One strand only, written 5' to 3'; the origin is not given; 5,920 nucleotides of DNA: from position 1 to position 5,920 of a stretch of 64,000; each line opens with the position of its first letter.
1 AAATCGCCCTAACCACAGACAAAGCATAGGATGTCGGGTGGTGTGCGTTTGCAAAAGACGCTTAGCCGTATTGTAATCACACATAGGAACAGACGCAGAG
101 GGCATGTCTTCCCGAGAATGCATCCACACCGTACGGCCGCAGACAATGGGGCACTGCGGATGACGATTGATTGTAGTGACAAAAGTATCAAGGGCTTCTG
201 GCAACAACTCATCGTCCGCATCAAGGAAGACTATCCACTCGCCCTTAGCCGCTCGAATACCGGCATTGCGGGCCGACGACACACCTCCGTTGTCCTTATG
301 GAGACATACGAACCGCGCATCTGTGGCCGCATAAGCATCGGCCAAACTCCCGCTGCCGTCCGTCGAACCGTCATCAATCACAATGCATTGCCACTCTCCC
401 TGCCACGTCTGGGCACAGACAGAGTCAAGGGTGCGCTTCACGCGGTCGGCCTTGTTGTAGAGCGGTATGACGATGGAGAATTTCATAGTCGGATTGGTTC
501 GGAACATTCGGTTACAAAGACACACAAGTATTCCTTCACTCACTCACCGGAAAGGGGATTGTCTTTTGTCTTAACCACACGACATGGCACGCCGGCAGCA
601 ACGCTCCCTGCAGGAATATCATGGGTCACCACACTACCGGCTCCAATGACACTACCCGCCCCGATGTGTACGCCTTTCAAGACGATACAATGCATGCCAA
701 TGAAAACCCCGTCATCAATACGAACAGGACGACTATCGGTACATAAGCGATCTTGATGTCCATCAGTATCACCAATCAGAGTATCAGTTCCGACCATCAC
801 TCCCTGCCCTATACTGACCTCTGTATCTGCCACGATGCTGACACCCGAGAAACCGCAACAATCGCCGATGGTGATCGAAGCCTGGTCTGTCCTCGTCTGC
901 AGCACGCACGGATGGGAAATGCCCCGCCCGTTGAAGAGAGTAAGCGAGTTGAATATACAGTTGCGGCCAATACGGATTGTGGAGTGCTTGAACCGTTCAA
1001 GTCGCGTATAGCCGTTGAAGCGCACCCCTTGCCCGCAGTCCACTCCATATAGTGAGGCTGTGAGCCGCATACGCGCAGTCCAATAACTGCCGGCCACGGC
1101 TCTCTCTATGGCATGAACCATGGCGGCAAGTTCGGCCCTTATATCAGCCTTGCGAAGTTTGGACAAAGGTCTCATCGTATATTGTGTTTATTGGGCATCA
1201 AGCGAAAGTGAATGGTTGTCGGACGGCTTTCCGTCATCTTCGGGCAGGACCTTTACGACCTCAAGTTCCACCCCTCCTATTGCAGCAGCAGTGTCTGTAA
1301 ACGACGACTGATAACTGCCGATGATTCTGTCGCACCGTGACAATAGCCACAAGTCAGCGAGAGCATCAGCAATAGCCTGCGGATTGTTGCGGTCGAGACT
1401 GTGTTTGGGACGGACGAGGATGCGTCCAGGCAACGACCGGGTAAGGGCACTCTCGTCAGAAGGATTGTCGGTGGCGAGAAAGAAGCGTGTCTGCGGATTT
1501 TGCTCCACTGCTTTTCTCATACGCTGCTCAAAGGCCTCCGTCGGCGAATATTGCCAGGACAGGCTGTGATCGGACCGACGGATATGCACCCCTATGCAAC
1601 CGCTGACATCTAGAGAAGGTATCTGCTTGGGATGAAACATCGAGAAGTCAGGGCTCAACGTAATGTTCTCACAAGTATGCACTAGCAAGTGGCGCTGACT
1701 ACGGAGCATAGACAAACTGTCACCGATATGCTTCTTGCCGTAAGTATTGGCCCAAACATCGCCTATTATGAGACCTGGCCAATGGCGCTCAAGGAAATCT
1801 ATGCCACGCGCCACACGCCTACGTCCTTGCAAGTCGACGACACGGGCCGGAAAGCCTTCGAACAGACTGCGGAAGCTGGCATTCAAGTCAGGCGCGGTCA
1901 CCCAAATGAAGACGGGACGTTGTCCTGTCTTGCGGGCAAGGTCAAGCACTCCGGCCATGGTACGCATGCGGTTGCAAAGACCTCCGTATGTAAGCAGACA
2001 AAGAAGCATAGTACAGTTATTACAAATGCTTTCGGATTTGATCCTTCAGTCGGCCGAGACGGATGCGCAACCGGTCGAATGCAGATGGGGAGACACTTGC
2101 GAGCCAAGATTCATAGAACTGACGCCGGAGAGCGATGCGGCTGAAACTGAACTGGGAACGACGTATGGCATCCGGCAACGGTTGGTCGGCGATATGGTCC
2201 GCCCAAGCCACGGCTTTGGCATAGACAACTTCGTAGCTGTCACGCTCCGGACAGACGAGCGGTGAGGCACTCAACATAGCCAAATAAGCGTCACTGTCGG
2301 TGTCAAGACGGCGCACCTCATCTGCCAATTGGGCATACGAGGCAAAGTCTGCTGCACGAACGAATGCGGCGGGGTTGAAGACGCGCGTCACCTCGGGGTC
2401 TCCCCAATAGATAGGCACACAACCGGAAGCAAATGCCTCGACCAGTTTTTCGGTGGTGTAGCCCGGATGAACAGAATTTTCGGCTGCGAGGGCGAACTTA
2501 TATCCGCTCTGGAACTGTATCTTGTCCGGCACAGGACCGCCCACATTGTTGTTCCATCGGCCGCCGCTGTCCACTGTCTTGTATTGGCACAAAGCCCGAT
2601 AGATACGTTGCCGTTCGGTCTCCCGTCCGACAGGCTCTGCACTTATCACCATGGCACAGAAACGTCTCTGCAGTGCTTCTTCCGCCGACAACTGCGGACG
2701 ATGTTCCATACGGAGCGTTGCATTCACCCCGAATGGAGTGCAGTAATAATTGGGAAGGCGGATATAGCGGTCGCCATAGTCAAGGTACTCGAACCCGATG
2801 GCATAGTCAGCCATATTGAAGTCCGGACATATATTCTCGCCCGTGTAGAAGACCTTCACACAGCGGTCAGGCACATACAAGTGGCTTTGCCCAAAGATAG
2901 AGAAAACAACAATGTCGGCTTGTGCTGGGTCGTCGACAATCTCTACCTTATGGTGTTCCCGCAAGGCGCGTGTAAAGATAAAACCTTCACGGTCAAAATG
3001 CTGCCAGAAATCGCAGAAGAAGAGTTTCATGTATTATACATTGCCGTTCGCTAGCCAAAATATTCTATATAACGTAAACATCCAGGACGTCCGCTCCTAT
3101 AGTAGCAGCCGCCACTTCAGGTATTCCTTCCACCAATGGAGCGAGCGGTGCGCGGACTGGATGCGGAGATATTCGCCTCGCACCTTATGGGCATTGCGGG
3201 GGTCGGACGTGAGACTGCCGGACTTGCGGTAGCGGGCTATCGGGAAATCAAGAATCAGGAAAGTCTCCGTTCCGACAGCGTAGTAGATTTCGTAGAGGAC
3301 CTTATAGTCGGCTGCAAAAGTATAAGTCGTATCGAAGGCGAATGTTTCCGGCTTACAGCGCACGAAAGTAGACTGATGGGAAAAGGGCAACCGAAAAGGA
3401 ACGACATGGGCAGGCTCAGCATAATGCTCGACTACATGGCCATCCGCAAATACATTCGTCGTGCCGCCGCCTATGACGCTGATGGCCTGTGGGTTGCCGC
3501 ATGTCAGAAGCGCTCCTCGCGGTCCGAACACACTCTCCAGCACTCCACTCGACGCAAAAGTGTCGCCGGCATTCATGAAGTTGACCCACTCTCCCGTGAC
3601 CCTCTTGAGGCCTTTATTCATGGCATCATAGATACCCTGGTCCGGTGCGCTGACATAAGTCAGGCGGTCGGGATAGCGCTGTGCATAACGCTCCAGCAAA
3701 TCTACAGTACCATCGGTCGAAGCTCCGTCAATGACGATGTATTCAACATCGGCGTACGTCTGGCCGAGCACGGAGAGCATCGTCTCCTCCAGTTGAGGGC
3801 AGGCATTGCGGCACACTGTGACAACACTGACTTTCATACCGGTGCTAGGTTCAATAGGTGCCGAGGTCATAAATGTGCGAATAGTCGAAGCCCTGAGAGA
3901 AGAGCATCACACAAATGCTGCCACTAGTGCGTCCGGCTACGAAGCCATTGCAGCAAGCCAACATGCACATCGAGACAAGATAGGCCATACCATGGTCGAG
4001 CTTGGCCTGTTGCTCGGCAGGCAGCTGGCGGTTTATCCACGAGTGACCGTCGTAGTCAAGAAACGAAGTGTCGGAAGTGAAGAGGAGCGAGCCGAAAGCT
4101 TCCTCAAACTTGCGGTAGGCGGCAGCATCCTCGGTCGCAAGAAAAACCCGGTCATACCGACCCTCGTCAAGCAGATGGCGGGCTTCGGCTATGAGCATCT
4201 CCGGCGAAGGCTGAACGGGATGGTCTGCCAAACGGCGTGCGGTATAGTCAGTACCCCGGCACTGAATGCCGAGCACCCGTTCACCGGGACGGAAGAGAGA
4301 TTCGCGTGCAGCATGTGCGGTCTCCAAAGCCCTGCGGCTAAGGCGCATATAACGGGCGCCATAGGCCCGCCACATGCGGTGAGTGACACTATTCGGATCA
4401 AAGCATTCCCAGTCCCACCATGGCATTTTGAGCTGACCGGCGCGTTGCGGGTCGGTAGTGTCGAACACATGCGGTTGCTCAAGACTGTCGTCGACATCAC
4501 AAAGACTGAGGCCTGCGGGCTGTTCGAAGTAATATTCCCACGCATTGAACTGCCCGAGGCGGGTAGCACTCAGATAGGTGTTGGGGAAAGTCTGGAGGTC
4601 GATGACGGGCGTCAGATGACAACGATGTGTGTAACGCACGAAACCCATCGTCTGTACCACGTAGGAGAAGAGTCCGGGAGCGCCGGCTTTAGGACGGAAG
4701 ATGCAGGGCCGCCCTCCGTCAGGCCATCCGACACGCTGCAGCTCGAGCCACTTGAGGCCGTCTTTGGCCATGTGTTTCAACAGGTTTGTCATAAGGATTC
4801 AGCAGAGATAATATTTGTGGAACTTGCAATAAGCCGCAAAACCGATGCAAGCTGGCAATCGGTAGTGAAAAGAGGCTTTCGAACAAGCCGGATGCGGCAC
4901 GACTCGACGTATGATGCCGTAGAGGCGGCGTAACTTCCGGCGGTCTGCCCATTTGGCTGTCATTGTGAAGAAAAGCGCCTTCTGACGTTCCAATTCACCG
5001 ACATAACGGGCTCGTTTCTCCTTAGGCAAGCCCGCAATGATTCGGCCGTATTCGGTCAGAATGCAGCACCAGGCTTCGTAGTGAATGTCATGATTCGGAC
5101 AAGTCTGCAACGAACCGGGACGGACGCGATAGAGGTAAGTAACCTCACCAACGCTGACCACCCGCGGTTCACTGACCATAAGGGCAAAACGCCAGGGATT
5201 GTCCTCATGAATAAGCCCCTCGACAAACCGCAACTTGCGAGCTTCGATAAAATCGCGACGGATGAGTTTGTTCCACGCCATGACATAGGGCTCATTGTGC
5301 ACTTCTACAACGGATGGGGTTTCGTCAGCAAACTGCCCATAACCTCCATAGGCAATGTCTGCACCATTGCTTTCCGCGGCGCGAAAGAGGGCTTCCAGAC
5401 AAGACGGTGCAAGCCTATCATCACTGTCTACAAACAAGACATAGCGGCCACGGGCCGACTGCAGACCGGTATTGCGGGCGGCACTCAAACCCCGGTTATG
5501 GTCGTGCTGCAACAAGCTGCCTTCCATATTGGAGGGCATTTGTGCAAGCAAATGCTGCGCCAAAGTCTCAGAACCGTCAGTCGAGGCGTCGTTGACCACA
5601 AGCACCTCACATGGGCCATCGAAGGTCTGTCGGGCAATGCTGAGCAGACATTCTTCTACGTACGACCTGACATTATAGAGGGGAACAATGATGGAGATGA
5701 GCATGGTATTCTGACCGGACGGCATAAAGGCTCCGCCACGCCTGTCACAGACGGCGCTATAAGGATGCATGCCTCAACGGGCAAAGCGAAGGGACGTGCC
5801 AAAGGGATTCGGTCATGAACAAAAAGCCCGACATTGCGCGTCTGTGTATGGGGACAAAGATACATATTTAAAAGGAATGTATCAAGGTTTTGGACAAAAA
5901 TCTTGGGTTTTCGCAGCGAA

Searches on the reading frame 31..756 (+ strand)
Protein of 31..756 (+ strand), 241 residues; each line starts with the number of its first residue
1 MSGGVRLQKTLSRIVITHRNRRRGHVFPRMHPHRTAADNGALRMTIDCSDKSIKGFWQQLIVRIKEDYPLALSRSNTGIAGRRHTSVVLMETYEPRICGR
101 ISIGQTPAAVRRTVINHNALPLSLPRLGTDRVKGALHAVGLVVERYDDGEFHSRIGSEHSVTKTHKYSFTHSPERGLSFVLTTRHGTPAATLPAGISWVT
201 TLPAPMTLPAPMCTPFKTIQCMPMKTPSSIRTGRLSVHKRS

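Call 47: search_protein_families(library=pfam, proteins=[window:31-756:+], max_evalue=10)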
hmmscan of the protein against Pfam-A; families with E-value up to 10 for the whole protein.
window:31-756:+ (241 aa): 0 families

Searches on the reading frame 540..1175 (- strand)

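Call 47: search_protein_families(library=pfam, proteins=[window:540-1175:-], max_evalue=10)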
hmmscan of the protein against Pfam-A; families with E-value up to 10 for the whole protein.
window:540-1175:- (211 aa): 3 families
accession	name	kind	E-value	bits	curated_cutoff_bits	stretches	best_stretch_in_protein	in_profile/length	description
PF00132.30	Hexapep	-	3.8e-10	39.4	27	2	151-185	2-36/36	Bacterial transferase hexapeptide (six repeats)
PF14602.12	Hexapep_2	-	1.7e-08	34.4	27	1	150-184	1-33/34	Hexapeptide repeat of succinyl-transferase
PF25084.1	LbH_EIF2B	-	0.00026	21.4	54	2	151-187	62-97/105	EIF2B subunit epsilon LbH domain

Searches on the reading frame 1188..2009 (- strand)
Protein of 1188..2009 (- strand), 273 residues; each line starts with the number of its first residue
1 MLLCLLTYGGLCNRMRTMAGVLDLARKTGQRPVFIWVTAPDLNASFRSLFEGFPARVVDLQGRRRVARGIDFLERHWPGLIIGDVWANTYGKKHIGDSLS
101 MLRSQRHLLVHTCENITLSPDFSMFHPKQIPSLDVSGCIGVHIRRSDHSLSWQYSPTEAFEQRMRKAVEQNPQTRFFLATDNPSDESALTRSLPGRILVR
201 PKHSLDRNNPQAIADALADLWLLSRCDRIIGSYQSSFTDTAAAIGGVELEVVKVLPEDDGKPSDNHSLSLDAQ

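Call 44: search_protein_families(library=pfam, proteins=[window:1188-2009:-], max_evalue=0.001)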
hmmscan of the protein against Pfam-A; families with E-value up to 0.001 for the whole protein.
window:1188-2009:- (273 aa): 0 families

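Call 85: search_protein_families(library=pfam, proteins=[window:1188-2009:-], max_evalue=0.1)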
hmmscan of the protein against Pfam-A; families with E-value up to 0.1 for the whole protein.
window:1188-2009:- (273 aa): 2 families
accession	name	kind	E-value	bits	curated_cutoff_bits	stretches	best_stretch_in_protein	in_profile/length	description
PF10250.15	O-FucT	-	0.0013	18.8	31.5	1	155-240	224-318/326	GDP-fucose protein O-fucosyltransferase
PF05830.17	NodZ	-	0.032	13.5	28.3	0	171-232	212-281/322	Nodulation protein Z (NodZ)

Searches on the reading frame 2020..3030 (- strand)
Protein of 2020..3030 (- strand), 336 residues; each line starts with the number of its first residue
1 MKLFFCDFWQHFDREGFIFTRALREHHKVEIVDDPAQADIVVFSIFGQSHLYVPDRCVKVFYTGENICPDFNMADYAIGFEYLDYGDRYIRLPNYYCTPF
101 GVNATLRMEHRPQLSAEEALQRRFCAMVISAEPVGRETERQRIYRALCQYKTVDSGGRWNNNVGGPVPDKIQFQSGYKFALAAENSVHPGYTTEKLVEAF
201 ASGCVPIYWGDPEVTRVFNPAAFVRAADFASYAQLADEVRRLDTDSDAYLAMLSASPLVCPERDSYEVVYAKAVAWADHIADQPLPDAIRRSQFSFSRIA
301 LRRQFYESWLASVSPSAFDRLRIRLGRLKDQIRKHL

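Call 44: search_protein_families(library=pfam, proteins=[window:2020-3030:-], max_evalue=0.001)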
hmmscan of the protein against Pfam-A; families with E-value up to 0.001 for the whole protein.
window:2020-3030:- (336 aa): 3 families
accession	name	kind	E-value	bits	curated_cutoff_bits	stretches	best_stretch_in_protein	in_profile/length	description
PF18025.7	FucT_N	-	8e-28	97.2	27.2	1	5-96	3-89/91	Alpha-(1,3)-fucosyltransferase FucT N-terminal domain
PF00852.26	Glyco_transf_10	-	9.1e-22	78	23.9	1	134-251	15-134/182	Glycosyltransferase family 10 (fucosyltransferase) C-term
PF13524.12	Glyco_trans_1_2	-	9.6e-05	22.8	25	1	155-252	20-121/144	Glycosyl transferase-like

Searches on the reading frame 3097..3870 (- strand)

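Call 44: search_protein_families(library=pfam, proteins=[window:3097-3870:-], max_evalue=0.001)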
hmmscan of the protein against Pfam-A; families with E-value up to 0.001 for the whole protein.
window:3097-3870:- (257 aa): 2 families
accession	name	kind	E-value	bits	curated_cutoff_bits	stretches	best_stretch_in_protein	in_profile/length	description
PF00535.33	Glycos_transf_2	-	1.2e-21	77.8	23.3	1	15-112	1-97/168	Glycosyl transferase family 2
PF13641.12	Glyco_tranf_2_3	-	7.5e-07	29.8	27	1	14-101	3-95/230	Glycosyltransferase like family 2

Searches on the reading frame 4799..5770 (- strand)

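Call 44: search_protein_families(library=pfam, proteins=[window:4799-5770:-], max_evalue=0.001)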
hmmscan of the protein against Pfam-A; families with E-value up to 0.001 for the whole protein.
window:4799-5770:- (323 aa): 3 families
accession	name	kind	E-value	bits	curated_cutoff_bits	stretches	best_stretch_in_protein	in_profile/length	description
PF00535.33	Glycos_transf_2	-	2.2e-32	112.8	23.3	1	26-165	1-132/168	Glycosyl transferase family 2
PF10111.15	Glyco_tranf_2_2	-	9.1e-11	42.2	27.3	1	26-132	1-106/276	Glycosyltransferase like family 2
PF13641.12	Glyco_tranf_2_3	-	2.8e-10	41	27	1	25-152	3-129/230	Glycosyltransferase like family 2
